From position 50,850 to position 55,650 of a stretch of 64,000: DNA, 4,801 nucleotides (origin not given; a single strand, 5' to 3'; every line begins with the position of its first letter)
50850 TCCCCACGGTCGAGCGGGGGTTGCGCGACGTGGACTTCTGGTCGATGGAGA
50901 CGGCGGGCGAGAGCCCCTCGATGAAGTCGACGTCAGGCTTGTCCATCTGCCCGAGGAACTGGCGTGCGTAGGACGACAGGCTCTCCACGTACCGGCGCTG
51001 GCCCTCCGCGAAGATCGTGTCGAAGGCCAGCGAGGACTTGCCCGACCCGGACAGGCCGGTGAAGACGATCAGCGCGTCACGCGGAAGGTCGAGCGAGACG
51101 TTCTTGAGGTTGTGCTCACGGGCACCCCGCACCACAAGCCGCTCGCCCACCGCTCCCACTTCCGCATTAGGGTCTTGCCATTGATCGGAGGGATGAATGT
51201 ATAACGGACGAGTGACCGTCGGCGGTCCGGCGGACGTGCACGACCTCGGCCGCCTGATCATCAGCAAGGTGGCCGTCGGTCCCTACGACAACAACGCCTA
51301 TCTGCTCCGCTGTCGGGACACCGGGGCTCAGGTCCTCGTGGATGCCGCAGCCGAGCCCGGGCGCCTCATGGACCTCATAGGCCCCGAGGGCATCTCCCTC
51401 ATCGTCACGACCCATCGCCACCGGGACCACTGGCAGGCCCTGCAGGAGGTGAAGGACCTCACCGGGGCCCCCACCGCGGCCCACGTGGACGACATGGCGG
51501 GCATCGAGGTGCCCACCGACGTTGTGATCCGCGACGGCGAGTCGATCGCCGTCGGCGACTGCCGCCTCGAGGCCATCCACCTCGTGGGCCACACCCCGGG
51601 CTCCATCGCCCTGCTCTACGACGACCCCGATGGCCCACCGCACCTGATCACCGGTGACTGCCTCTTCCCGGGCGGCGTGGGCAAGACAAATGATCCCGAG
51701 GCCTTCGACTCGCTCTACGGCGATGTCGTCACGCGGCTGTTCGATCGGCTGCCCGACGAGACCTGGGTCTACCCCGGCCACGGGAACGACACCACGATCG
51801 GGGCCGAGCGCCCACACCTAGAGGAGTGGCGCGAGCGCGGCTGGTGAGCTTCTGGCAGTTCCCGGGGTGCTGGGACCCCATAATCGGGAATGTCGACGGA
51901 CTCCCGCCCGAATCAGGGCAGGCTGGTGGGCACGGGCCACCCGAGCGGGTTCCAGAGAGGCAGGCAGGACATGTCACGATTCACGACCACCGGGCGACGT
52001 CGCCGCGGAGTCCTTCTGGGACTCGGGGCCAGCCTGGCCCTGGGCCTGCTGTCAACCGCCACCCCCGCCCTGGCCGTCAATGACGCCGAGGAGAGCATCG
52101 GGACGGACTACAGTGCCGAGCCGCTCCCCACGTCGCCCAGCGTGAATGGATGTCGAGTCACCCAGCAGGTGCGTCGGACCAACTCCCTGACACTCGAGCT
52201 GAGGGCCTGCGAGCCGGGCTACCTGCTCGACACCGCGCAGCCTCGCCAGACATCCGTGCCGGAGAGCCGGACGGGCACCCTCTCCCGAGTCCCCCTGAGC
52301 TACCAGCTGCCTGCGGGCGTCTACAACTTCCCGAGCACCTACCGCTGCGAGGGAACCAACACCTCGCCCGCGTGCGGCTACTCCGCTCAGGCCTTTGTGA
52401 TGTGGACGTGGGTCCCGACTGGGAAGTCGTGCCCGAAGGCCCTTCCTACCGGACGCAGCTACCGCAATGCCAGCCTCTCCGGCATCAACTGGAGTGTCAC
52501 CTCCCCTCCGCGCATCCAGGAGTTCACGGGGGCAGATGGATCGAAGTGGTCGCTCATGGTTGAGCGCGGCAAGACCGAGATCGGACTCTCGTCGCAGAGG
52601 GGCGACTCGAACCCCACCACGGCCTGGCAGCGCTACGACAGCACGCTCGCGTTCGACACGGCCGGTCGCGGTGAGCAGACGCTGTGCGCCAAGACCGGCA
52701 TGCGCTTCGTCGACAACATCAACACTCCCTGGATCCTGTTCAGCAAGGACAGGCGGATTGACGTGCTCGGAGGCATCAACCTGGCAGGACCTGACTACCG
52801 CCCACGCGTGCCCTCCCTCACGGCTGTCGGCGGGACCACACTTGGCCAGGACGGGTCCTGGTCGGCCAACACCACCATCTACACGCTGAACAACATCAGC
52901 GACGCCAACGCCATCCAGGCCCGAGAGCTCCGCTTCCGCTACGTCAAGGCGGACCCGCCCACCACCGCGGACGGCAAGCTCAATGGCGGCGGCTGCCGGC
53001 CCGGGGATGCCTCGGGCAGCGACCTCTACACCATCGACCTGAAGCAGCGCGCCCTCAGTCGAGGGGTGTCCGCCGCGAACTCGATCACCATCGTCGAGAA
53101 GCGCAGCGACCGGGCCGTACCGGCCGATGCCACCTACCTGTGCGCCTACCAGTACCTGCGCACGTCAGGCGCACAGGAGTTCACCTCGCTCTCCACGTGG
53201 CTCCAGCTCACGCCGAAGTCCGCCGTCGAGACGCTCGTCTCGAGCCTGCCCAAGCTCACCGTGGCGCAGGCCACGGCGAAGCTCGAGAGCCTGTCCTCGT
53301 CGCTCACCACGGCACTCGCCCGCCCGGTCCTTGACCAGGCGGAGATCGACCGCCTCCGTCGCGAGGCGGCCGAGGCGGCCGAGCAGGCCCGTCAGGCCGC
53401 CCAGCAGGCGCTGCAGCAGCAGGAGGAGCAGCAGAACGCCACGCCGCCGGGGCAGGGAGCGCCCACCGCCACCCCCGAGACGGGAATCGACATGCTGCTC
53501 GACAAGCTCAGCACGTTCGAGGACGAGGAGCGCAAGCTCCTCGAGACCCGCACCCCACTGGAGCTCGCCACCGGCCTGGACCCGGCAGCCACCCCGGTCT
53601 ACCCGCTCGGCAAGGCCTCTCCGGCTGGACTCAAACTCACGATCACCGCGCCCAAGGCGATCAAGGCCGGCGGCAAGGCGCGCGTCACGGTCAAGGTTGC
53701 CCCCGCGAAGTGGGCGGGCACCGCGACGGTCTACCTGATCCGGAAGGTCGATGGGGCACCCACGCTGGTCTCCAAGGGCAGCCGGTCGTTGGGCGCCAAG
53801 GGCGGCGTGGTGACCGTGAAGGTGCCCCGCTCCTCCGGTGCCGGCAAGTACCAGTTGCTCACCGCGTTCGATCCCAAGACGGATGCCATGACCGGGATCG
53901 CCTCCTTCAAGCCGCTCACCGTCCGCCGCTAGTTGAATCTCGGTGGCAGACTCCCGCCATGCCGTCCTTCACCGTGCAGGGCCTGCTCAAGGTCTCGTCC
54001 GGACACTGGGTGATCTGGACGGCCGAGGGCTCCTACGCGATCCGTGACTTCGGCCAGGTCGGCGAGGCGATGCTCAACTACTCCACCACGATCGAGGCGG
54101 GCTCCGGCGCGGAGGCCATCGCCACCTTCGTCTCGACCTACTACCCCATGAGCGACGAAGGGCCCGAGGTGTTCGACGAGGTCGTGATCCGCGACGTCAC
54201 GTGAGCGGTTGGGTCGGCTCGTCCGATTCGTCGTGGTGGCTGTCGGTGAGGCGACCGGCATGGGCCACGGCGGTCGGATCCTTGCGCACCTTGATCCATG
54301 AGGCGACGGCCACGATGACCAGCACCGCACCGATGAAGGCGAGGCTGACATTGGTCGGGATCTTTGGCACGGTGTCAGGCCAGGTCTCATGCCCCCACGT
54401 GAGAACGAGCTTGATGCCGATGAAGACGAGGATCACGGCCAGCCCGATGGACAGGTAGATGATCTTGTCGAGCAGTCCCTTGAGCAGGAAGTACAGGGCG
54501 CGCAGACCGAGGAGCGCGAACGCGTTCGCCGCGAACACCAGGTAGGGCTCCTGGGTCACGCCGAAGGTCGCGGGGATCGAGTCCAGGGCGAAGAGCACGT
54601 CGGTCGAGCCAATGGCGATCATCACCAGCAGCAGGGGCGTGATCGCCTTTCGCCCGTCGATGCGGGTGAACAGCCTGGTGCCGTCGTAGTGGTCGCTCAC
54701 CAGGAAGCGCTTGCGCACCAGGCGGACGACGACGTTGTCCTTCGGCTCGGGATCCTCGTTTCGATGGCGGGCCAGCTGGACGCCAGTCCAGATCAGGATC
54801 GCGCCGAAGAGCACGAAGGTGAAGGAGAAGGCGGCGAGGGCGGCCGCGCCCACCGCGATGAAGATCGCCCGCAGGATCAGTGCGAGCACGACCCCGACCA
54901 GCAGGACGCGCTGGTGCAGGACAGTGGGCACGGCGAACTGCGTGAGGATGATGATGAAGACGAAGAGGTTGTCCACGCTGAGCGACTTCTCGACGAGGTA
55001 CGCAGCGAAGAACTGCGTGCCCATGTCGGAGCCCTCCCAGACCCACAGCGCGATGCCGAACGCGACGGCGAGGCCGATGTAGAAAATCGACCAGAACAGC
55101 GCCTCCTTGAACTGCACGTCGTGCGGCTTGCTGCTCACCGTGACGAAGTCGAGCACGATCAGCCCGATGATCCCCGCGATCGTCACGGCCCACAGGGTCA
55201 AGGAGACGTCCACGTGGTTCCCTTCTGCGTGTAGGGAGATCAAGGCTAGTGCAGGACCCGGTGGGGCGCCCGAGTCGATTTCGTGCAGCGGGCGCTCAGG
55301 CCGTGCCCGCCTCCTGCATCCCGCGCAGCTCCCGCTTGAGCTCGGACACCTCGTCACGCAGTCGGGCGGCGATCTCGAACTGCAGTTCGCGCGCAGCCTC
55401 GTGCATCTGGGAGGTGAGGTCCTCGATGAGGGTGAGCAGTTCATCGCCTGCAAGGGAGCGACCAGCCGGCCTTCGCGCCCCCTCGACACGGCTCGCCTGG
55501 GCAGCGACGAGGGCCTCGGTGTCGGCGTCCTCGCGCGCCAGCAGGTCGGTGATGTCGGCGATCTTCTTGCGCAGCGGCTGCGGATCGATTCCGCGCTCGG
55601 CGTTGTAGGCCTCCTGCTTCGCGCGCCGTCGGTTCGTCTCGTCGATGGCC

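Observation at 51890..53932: Orphan ~650-aa secreted protein in the variable slot between the uvrA-MBL and terC-uvrB blocks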

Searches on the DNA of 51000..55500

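Call 52: search_rna_families(source=window, start=51000, end=55500, threshold=evalue, max_evalue=1)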
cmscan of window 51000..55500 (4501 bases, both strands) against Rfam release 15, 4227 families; matches with E-value up to 1: 0.
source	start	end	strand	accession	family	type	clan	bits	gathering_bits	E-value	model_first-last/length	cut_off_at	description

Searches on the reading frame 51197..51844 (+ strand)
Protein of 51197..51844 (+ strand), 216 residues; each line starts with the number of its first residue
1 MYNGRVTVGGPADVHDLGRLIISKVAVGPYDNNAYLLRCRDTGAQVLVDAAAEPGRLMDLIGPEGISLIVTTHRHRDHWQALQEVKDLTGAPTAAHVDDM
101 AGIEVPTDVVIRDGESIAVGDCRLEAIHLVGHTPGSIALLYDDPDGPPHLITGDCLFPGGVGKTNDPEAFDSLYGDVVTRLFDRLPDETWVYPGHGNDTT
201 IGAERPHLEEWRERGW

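Call 21: find_related_loci(query=window:51197-51844:+, collection=genome_contigs, flank=6000)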
Query window:51197-51844:+ (216 aa) in genome_contigs; peptide patterns used: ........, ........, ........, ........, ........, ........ (x = any residue, [..] = any of these).
599 stretches matched a pattern (row limit reached: there are more); 521 encode a relative of the query (tblastn E <= 1e-3); the best 80 are kept; 80 distinct loci.
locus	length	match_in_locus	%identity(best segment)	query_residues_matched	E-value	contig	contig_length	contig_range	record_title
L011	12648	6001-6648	83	1-216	1e-119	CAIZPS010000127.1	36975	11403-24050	uncultured bacterium isolate Loc080925-4m_bin-0811 genome assembly, contig: bin-0811:127/302, whole genome shotgun seque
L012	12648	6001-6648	81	1-216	2e-116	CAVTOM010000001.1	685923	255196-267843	MAG: uncultured bacterium isolate MFD00905.bin.2.126 genome assembly, contig: contig_35934, whole genome shotgun sequenc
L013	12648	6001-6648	79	1-216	3e-116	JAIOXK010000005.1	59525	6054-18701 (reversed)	MAG: Candidatus Nanopelagicales bacterium isolate Tobar13.5m-G2 Tobar13-5m-C553, whole genome shotgun sequence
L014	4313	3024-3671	81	1-216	2e-117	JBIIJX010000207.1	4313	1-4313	MAG: Candidatus Nanopelagicales bacterium isolate ME2001-10-09pf_3300042861_group1_bin215 Rohwer_bin358_scaffold_32670_c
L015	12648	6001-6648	80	1-216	7e-116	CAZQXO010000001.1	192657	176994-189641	MAG TPA_asm: uncultured Bifidobacteriaceae bacterium isolate SRP318679_co1_80 genome assembly, contig: NODE_47_length_19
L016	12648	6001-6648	81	1-216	5e-114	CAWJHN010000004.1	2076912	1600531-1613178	MAG: uncultured Actinomycetes bacterium isolate MFD04716.bin.2.189 genome assembly, contig: contig_4400, whole genome sh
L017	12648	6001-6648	78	1-216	3e-107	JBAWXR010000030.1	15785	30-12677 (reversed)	MAG: Actinomycetes bacterium isolate ELA068 MAG068_30, whole genome shotgun sequence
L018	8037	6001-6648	72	1-216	5e-104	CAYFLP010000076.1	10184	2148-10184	MAG TPA_asm: uncultured Bifidobacteriaceae bacterium isolate ERP107066_co1_11 genome assembly, contig: NODE_6129_length_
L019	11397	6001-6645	71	2-216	9e-100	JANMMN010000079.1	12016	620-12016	MAG: Actinomycetes bacterium isolate OTE_58_metabat_508 OTE_58_k141_45190, whole genome shotgun sequence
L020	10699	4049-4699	72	1-216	5e-98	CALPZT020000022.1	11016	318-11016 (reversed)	MAG: Bifidobacterium breve isolate HRSG-H1-bin-101 genome assembly, contig: HRSG-H1-C4379, whole genome shotgun sequence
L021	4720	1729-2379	68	1-216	1e-97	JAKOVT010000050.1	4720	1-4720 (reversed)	MAG: Actinomycetes bacterium isolate JPNG_maxbin.064 k201_619516, whole genome shotgun sequence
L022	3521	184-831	69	2-216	2e-98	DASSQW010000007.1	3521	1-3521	MAG TPA_asm: Candidatus Nanopelagicales bacterium isolate SMAG_U473 k141_746559, whole genome shotgun sequence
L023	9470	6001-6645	69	2-216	5e-96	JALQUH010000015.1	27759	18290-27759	MAG: Candidatus Nanopelagicales bacterium isolate DFJ.19 DFJ_722729, whole genome shotgun sequence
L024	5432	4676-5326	69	1-216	1e-94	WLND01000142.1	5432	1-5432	MAG: Actinomycetota bacterium isolate UFOp-RH-23may17-1143 RH-23may17-1143-c142, whole genome shotgun sequence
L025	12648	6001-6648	69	2-216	1e-94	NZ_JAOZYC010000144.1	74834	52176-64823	Streptomyces endophyticus strain YIM65594 lcl_65594_assembled_contig_45, whole genome shotgun sequence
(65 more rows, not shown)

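Call 51: search_protein_families(library=pfam, proteins=[window:51197-51844:+], max_evalue=0.01)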
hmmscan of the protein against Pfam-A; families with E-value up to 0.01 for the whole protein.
window:51197-51844:+ (216 aa): 3 families
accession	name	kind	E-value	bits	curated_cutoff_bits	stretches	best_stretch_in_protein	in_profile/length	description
PF00753.33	Lactamase_B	-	4.8e-11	43.4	22.7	1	28-195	2-196/196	Metallo-beta-lactamase superfamily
PF14597.12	Lactamase_B_5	-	0.0018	18.2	28.4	1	64-155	54-137/199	Metallo-beta-lactamase superfamily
PF12706.13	Lactamase_B_2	-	0.0091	16.1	27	0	54-120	21-99/200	Beta-lactamase superfamily domain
